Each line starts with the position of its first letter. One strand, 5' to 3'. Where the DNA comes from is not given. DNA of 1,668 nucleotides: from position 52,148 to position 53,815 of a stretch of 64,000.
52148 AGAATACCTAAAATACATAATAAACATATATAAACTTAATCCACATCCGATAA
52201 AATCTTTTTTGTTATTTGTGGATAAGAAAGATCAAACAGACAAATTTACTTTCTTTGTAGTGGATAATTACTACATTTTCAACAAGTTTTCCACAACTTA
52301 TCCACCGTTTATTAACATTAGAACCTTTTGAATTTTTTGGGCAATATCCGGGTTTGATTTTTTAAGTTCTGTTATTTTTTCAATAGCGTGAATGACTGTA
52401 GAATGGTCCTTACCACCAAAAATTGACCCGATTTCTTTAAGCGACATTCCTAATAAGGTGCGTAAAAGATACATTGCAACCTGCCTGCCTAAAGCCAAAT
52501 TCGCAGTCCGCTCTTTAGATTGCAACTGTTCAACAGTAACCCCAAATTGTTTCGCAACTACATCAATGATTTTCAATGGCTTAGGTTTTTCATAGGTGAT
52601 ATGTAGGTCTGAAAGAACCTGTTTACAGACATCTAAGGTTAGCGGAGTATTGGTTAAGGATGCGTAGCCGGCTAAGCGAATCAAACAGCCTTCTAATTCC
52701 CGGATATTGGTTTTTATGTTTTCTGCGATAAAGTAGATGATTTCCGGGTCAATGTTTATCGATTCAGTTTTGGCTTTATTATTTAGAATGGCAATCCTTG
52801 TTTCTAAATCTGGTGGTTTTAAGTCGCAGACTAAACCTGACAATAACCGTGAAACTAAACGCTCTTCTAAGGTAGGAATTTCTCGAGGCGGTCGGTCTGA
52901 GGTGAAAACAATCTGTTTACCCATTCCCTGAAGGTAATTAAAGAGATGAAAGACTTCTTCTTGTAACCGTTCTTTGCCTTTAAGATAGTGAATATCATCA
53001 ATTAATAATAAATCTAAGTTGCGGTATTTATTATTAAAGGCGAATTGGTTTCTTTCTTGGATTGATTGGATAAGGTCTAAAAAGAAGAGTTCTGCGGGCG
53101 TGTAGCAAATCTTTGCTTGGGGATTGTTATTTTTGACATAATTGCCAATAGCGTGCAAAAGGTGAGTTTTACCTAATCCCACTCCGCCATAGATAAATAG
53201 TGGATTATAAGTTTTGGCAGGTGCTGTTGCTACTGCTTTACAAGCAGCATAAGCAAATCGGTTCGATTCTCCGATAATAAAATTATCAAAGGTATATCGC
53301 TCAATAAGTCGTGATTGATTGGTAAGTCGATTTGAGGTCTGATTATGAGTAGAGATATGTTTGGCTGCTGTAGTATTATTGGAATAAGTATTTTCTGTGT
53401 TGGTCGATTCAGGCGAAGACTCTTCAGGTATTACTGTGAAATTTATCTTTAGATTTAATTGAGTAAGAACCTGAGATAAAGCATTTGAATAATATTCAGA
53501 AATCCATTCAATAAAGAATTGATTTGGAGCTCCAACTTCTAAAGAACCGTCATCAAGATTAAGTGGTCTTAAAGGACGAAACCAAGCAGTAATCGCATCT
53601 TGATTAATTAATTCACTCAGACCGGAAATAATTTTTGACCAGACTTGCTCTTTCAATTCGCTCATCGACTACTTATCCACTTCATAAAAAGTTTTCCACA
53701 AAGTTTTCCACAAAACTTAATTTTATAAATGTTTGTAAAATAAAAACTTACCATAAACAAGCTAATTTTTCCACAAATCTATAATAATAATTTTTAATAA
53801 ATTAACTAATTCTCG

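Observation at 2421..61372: Recurrent junction-spanning short tandem duplications at gene 3' and 5' ends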

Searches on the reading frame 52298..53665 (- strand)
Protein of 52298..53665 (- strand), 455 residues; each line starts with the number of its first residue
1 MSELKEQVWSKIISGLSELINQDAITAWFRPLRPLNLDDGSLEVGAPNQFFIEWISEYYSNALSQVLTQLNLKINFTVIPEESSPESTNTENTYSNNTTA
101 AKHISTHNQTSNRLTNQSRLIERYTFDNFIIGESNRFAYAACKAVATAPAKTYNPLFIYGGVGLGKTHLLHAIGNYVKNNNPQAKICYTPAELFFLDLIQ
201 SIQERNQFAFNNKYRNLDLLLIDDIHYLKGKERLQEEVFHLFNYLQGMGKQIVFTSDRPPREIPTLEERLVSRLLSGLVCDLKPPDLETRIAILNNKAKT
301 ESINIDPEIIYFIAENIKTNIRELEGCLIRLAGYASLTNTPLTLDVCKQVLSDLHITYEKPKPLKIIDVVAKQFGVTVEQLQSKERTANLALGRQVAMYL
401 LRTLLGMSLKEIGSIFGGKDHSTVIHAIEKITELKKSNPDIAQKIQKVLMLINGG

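Call 67: search_protein_families(library=pfam, proteins=[window:52298-53665:-], max_evalue=0.00001)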
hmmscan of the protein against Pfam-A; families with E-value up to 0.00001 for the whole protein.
window:52298-53665:- (455 aa): 3 families
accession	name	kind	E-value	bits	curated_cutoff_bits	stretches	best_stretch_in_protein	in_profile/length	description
PF00308.24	Bac_DnaA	-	4.2e-66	222.5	23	1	122-281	3-162/162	Bacterial DnaA ATPAse domain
PF08299.17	Bac_DnaA_C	-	1.5e-28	99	31.5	1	365-431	3-69/69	Bacterial dnaA protein helix-turn-helix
PF11638.13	DnaA_N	-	2e-12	47.1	24.6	1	7-68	2-64/65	DnaA N-terminal domain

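Call 84: find_homologous_proteins(query=window:52298-53665:-, max_evalue=1e-150)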
Query window:52298-53665:- (455 aa): 28 proteins with E <= 1e-150 among 8000 candidates.
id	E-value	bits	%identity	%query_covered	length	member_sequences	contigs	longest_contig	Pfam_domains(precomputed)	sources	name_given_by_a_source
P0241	0.0e+0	1016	100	100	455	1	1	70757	PF11638.14,PF00308.25,PF08299.18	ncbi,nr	ncbi:MAG: chromosomal replication initiator protein DnaA [candidate division WOR-3 bacterium]|nr:chr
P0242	7.1e-263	890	88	100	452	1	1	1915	PF11638.14,PF00308.25,PF08299.18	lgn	-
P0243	7.8e-263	890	87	100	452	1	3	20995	PF11638.14,PF00308.25,PF08299.18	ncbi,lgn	-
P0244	8.1e-259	877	86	100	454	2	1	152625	PF11638.14,PF00308.25,PF08299.18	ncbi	ncbi:MAG: chromosomal replication initiator protein DnaA [candidate division WOR-3 bacterium]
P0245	3.4e-207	707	71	99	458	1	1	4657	PF11638.14,PF01695.24,PF00308.25,PF08299.18,PF00004.36,PF01637.25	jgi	jgi:chromosomal replication initiator protein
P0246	1.5e-204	698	70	99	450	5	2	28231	PF11638.14,PF01695.24,PF00308.25,PF08299.18,PF01637.25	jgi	jgi:chromosomal replication initiator protein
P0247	1.7e-204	698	70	99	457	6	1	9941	PF11638.14,PF01695.24,PF00308.25,PF08299.18,PF00004.36,PF01637.25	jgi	jgi:chromosomal replication initiator protein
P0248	1.3e-203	695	70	99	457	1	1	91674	PF11638.14,PF01695.24,PF00308.25,PF08299.18,PF00004.36,PF01637.25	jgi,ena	-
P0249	6.7e-203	693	69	99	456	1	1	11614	PF11638.14,PF01695.24,PF00308.25,PF08299.18,PF00004.36,PF01637.25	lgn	-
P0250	2.2e-201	688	69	100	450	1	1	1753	PF11638.14,PF01695.24,PF00308.25,PF08299.18,PF00004.36,PF01637.25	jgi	-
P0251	1.1e-200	685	68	100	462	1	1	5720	PF11638.14,PF01695.24,PF00308.25,PF08299.18,PF01637.25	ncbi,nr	ncbi:MAG: chromosomal replication initiator protein DnaA [candidate division WOR-3 bacterium]|nr:chr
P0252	1.3e-200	685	67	99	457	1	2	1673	PF11638.14,PF01695.24,PF00308.25,PF08299.18,PF00004.36,PF01637.25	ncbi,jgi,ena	-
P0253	2.0e-200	684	69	100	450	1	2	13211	PF11638.14,PF01695.24,PF00308.25,PF08299.18,PF00004.36,PF01637.25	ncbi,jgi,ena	-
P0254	4.4e-200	683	67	100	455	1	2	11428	PF11638.14,PF01695.24,PF00308.25,PF08299.18,PF00004.36,PF01637.25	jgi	jgi:chromosomal replication initiator protein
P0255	9.7e-200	682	68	100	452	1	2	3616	PF11638.14,PF01695.24,PF00308.25,PF08299.18,PF00004.36,PF01637.25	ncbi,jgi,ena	-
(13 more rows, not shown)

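Call 85: find_encoding_contigs(protein=P0244, flank=10000, max_places=2)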
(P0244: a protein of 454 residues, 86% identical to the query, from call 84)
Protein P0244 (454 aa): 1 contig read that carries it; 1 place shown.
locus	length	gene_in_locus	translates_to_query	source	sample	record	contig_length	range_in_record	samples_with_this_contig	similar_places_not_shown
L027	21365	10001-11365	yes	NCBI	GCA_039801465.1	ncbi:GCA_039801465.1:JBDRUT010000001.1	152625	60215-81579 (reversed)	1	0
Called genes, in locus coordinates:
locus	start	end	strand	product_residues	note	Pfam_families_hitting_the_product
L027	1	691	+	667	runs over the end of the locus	PF00009:GTP_EFTU, PF01926:MMR_HSR1 (weak), PF09106:WHD_2nd_SelB (faint), PF03144:GTP_EFTU_D2, PF25461:Beta-barrel_SelB, PF09107:WHD_3rd_SelB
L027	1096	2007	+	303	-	PF00665:rve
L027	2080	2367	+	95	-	-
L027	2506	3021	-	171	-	PF01381:HTH_3 (weak), PF13560:HTH_31 (weak)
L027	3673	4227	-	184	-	-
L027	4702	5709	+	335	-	PF00696:AA_kinase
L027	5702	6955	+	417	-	-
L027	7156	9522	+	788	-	PF00708:Acylphosphatase, PF07503:zf-HYPF, PF01300:Sua5_yciO_yrdC, PF17788:HypF_C, PF00814:TsaD (faint), PF22521:HypF_C_2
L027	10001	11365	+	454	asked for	PF11638:DnaA_N, PF00308:Bac_DnaA, PF08299:Bac_DnaA_C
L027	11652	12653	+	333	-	PF00291:PALP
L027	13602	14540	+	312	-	PF00005:ABC_tran, PF13304:AAA_21 (faint)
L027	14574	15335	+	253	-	PF12679:ABC2_membrane_2, PF12730:ABC2_membrane_4 (weak)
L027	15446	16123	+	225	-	-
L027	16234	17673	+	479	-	PF13401:AAA_22 (faint), PF00004:AAA (weak), PF07728:AAA_5 (weak), PF00004:AAA (weak), PF07724:AAA_2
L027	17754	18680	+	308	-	PF02729:OTCace_N, PF00185:OTCace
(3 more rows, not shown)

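Call 86: find_encoding_contigs(protein=P0243, flank=10000, max_places=3)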
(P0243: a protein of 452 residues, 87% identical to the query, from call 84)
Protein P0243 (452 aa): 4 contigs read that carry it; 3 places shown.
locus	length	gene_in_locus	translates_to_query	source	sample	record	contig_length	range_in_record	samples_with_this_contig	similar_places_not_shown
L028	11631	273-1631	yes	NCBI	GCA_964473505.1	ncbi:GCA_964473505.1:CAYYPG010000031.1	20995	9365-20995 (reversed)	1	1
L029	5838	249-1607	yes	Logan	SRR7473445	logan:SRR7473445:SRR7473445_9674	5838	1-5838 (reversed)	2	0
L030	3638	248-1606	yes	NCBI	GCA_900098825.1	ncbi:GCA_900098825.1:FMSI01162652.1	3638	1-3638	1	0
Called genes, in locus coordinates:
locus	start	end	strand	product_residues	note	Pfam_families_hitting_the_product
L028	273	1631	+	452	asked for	PF11638:DnaA_N, PF00308:Bac_DnaA, PF08299:Bac_DnaA_C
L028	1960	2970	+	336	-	PF00291:PALP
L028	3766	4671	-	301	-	PF01435:Peptidase_M48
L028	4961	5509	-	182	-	PF04011:LemA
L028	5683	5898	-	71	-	-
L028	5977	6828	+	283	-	PF10418:DHODB_Fe-S_bind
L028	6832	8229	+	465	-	PF14691:Fer4_20, PF00070:Pyr_redox (faint), PF07992:Pyr_redox_2, PF13450:NAD_binding_8 (weak), PF13738:Pyr_redox_3 (faint)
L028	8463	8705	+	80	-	PF01037:AsnC_trans_reg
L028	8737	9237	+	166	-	PF19502:DUF6036 (weak)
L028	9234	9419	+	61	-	-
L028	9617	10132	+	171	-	PF01257:2Fe-2S_thioredx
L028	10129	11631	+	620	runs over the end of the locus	PF01512:Complex1_51K, PF10589:NADH_4Fe-4S, PF00037:Fer4 (weak), PF12838:Fer4_7, PF13187:Fer4_9, PF13237:Fer4_10 (weak), PF14697:Fer4_21, PF00037:Fer4 (weak), +2 more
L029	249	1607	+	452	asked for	PF11638:DnaA_N, PF00308:Bac_DnaA, PF08299:Bac_DnaA_C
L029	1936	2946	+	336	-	PF00291:PALP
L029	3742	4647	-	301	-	PF01435:Peptidase_M48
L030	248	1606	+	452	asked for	PF11638:DnaA_N, PF00308:Bac_DnaA, PF08299:Bac_DnaA_C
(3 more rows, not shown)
